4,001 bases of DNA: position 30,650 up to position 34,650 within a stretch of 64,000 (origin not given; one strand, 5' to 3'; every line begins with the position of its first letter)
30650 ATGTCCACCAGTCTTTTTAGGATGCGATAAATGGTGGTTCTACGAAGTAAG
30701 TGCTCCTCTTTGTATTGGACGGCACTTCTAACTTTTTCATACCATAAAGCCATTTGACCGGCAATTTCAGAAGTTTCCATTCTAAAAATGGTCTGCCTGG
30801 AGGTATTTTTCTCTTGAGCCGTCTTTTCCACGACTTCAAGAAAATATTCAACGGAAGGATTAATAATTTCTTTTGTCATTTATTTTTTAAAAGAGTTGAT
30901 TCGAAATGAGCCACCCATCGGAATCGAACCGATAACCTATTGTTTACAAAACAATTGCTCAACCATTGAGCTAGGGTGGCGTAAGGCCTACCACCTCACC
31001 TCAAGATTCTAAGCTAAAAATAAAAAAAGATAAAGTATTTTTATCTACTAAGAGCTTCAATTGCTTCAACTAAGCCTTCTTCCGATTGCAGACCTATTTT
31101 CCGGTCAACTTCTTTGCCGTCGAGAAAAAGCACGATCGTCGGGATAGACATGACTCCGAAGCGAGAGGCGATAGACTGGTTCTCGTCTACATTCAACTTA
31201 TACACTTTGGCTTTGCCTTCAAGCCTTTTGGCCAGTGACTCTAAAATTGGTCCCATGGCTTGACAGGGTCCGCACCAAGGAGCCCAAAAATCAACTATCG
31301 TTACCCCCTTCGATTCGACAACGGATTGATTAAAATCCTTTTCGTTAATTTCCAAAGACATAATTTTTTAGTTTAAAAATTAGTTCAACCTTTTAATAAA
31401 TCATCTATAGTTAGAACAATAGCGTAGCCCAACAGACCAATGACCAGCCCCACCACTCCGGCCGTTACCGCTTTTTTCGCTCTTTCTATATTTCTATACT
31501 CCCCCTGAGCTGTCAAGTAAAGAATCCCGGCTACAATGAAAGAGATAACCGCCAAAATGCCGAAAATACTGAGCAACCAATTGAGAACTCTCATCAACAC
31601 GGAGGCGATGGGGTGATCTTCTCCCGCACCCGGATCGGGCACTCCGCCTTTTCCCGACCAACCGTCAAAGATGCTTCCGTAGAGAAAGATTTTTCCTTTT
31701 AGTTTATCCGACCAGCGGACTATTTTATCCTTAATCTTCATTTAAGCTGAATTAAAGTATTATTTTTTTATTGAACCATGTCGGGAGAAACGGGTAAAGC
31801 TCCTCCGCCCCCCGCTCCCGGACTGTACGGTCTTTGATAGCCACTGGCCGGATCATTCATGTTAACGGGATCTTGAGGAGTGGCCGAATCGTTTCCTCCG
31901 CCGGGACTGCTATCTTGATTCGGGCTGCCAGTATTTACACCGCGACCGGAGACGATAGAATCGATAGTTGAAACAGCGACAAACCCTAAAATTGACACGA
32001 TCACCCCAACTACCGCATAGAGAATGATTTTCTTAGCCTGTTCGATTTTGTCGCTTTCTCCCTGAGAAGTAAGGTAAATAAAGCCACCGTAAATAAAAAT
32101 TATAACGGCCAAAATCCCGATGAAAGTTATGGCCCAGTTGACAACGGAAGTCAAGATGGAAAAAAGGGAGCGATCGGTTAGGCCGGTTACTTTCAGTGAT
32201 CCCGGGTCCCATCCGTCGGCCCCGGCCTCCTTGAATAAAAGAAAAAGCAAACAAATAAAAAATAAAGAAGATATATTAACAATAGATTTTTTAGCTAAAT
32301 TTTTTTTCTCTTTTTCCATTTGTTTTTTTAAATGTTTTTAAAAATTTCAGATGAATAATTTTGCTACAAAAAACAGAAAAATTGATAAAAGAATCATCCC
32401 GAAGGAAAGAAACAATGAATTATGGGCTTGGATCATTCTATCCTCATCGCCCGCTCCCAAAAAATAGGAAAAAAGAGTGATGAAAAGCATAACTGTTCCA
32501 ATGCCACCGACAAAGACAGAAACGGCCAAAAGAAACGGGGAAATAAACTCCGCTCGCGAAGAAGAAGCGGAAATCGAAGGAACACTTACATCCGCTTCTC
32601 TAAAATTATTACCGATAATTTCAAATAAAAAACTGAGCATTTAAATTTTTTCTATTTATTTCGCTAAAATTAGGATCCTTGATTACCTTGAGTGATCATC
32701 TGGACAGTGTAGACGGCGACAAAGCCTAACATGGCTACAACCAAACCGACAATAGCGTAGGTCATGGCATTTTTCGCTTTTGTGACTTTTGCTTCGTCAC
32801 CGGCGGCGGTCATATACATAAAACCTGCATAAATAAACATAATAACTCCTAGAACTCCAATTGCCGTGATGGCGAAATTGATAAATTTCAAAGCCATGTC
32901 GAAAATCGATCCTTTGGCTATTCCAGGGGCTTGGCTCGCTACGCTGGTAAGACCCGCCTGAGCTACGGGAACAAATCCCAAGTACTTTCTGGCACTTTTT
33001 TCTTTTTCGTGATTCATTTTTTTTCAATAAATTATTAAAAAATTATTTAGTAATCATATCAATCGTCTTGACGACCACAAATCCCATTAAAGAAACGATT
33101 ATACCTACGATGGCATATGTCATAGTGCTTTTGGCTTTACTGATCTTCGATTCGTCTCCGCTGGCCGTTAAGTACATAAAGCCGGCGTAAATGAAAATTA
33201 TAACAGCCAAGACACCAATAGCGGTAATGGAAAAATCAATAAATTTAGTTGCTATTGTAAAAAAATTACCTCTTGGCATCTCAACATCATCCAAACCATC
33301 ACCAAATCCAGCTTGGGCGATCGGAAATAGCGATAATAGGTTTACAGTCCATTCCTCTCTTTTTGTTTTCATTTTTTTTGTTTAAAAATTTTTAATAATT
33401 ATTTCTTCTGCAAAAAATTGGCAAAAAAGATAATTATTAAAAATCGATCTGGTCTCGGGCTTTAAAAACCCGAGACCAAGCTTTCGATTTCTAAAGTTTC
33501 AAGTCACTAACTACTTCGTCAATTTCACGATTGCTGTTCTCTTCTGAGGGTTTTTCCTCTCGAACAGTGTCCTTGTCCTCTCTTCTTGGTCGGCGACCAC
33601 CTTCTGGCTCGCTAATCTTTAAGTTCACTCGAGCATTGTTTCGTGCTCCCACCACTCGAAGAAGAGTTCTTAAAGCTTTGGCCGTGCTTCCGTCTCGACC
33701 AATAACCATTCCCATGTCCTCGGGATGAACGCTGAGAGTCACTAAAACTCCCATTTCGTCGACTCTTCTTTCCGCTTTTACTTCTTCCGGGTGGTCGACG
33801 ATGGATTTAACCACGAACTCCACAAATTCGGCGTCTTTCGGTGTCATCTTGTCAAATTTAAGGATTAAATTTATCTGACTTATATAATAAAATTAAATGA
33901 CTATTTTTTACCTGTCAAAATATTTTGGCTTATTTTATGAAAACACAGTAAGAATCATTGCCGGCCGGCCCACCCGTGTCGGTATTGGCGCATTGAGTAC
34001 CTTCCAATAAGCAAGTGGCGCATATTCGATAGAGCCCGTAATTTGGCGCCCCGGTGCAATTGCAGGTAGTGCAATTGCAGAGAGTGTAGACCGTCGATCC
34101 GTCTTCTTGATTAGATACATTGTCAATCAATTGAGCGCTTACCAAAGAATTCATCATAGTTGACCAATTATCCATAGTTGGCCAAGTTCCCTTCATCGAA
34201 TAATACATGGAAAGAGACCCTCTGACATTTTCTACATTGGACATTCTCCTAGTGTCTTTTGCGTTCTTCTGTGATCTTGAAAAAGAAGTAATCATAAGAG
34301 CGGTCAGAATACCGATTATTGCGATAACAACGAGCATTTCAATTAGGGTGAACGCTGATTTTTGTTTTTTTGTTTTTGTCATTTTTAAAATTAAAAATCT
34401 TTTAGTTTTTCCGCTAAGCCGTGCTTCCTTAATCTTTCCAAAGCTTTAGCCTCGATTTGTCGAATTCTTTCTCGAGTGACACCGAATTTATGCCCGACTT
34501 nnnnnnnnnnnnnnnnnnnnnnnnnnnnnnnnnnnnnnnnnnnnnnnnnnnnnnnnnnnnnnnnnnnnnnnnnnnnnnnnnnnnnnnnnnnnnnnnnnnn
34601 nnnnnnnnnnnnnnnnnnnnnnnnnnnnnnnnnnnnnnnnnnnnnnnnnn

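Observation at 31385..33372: Tandem array of five paralogous VirB2/TrbC-like pilin-type small membrane proteins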

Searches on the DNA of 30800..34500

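Call 82: search_rna_families(source=window, start=30800, end=34500, threshold=evalue, max_evalue=1)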
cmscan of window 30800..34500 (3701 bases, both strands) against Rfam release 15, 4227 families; matches with E-value up to 1: 5.
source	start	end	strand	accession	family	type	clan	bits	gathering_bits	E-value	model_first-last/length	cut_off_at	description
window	30909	30980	-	RF00005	tRNA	Gene; tRNA;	CL00001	69.6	29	2.4e-14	1-71/71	no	tRNA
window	32168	32348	-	RF01577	RNase_P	Gene; ribozyme;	CL00002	28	100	0.11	47-170/626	no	Plasmodium RNase_P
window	30908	30980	+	RF04354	Plastid-ycf2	Cis-reg;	-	23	65.7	0.17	1-75/75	no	Plastid-ycf2 5UTR RNA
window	33432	33499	+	RF03684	mir-1990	Gene; miRNA;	-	18.9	63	0.89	1-75/75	no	mir-1990 microRNA precursor family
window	33386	33481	+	RF02763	IsrM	Gene; sRNA;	-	14.1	376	0.76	1-329/329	no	IsrM sRNA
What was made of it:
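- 33373..33448 (-): Leader and probable promoter region of the array. No Rfam family matches (call 82).
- Tried and rejected: Rfam found no known RNA in the leader (call 82).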

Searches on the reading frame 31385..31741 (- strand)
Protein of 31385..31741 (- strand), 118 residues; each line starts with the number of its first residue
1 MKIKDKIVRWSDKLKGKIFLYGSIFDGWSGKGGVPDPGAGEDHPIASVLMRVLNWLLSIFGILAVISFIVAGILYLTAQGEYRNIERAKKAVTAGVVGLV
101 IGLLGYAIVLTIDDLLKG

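Call 3: search_protein_families(library=pfam, proteins=[window:31385-31741:-], max_evalue=1)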
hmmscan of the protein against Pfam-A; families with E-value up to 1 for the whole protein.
window:31385-31741:- (118 aa): 7 families
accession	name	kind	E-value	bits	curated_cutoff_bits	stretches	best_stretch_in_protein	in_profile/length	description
PF18895.5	T4SS_pilin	-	3.3e-08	33.9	26.6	1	45-104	5-63/71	Type IV secretion system pilin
PF02322.20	Cyt_bd_oxida_II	-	0.00045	20.1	35.6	1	43-109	146-208/302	Cytochrome bd terminal oxidase subunit II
PF04956.18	TrbC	-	0.00061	20.4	27.9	1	42-111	34-97/98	TrbC/VIRB2 pilin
PF23600.1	DUF7139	-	0.011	15.8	30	1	56-113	25-82/150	Domain of unknown function (DUF7139)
PF06157.16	DUF973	-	0.019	14.5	26.4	1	57-110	58-112/309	Protein of unknown function (DUF973)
PF14145.11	YrhK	-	0.037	14.3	26.1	1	52-112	2-52/58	YrhK-like protein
PF10745.14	DUF2530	-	0.082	13.6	25.5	1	66-110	22-60/77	Protein of unknown function (DUF2530)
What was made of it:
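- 31385..31741 (-): g5, pilin paralog (118 aa). PF18895 33.9 bits; TrbC PF04956 20.4 bits, below threshold (call 3).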

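Call 4: search_protein_families(library=ncbifam, proteins=[window:31385-31741:-], max_evalue=1)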
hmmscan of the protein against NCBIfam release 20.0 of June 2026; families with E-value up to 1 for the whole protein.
window:31385-31741:- (118 aa): 4 families
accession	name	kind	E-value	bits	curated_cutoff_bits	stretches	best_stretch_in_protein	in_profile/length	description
NF045849.1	ICE_MMCAP2_0565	equivalog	0.00017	21.2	40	1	46-110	10-74/80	Mbov_0395 family pilin-like conjugal transfer protein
NF040945.1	CCC_membrane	equivalog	0.0062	16.9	65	1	56-110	18-76/99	CCC motif membrane protein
NF046001.1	SecDF_plasm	equivalog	0.025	12.6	500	1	52-90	9-47/878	protein translocase subunit SecDF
NF047566.1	SE1626_fam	equivalog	0.21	11.4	70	1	55-78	3-26/55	SE1626 family protein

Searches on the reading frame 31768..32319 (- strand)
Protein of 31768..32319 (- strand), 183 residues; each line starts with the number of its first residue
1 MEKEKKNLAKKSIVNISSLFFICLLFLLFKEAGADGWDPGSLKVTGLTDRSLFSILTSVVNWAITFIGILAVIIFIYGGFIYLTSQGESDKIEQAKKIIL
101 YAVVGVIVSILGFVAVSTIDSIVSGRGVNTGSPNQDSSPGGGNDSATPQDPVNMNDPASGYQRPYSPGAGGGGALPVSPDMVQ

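Call 3: search_protein_families(library=pfam, proteins=[window:31768-32319:-], max_evalue=1)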
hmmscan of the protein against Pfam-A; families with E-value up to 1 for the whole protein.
window:31768-32319:- (183 aa): 9 families
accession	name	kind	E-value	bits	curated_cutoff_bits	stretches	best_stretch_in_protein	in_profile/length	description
PF18895.5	T4SS_pilin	-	8.3e-09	35.8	26.6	1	49-110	2-62/71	Type IV secretion system pilin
PF02322.20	Cyt_bd_oxida_II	-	0.00097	19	35.6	1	54-117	146-209/302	Cytochrome bd terminal oxidase subunit II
PF04647.20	AgrB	-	0.053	13.3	23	0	60-119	95-159/185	Accessory gene regulator B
PF07331.16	TctB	-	0.065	13.8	29.1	1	16-114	36-129/137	Tripartite tricarboxylate transporter TctB family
PF01284.28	MARVEL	-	0.068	13.7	32.8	1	12-119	7-94/135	Membrane-associating domain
PF05545.16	FixQ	-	0.2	12.1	29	1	65-100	11-46/49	Cbb3-type cytochrome oxidase component FixQ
PF06232.16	ATS3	-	0.2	12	27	1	22-51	78-105/125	Embryo-specific protein 3, (ATS3)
PF13567.11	DUF4131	-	0.21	11.7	31.6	1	18-110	13-76/165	Domain of unknown function (DUF4131)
PF19592.4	DUF6097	-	0.8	10.3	27.5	1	65-117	65-117/152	Family of unknown function (DUF6097)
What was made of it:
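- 31768..32319 (-): g4, pilin paralog (183 aa) with a clear signal peptide and an acidic Pro/Gly-rich C-terminal tail. PF18895 35.8 bits (call 3).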

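Call 4: search_protein_families(library=ncbifam, proteins=[window:31768-32319:-], max_evalue=1)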
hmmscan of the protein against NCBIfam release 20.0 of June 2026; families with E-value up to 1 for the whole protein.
window:31768-32319:- (183 aa): 4 families
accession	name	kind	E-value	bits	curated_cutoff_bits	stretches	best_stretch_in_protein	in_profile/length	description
NF045849.1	ICE_MMCAP2_0565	equivalog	8.3e-07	28.6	40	1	51-119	8-76/80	Mbov_0395 family pilin-like conjugal transfer protein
NF046050.1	CPBP_fam_MroQ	equivalog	0.0022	17.5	270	1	54-126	37-109/243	intramembrane glutamic endopeptidase MroQ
NF005097.0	PRK06525.1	equivalog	0.0052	15.5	430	1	5-119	23-136/480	hydrogenase 4 subunit D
NF041560.1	T6SS_Burk_ExIF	subfamily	0.13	11.9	90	1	50-117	119-184/234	putative type VI secretion system effector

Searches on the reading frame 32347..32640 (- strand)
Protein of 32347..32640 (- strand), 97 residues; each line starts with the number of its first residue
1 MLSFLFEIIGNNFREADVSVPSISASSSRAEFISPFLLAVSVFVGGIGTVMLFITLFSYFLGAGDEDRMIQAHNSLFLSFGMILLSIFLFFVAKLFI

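Call 3: search_protein_families(library=pfam, proteins=[window:32347-32640:-], max_evalue=1)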
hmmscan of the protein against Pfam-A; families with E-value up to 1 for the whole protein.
window:32347-32640:- (97 aa): 2 families
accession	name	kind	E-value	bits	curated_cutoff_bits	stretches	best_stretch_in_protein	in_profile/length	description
PF11998.13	DUF3493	-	0.11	13.1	27.1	1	37-91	22-76/79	Low psii accumulation1 / Rep27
PF10329.14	DUF2417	-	0.4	10.5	25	1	39-96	43-96/234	Region of unknown function (DUF2417)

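Call 4: search_protein_families(library=ncbifam, proteins=[window:32347-32640:-], max_evalue=1)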
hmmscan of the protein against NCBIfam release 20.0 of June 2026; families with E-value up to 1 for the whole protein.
window:32347-32640:- (97 aa): 1 family
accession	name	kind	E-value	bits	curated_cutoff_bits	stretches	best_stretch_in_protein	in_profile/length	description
NF045849.1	ICE_MMCAP2_0565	equivalog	0.01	15.5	40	1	31-97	11-77/80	Mbov_0395 family pilin-like conjugal transfer protein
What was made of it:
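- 32347..32640 (-): g3, divergent pilin paralog (97 aa). NF045849 E 0.01 (call 4).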
